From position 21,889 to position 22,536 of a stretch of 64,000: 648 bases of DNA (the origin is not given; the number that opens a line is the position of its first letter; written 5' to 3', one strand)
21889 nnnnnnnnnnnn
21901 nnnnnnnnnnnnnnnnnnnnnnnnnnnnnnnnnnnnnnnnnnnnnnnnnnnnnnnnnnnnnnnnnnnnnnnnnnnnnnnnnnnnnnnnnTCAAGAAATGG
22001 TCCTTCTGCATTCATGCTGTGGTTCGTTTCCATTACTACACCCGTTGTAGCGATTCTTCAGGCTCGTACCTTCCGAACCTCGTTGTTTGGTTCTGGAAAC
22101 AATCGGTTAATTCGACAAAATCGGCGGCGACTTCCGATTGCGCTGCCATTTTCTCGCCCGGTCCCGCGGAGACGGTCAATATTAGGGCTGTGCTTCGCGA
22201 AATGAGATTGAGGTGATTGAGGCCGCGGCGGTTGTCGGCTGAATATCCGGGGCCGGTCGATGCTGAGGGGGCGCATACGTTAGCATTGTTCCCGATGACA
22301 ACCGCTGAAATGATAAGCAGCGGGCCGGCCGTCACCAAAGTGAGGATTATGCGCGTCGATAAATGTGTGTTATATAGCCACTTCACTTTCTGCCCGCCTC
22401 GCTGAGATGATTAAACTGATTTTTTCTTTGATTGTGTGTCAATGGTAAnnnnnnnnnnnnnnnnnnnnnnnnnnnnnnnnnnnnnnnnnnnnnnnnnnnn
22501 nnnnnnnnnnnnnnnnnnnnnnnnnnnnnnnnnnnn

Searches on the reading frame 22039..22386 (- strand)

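Call 18: search_protein_families(library=pfam, proteins=[window:22039-22386:-], max_evalue=1)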
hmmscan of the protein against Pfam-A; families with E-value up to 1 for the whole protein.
window:22039-22386:- (116 aa): 1 family
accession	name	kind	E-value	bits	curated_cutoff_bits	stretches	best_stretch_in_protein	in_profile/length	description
PF20278.3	CTD2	-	0.2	11.3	25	1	47-87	191-231/334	C-terminal domain 2 of the ABC-three component (ABC-3C) systems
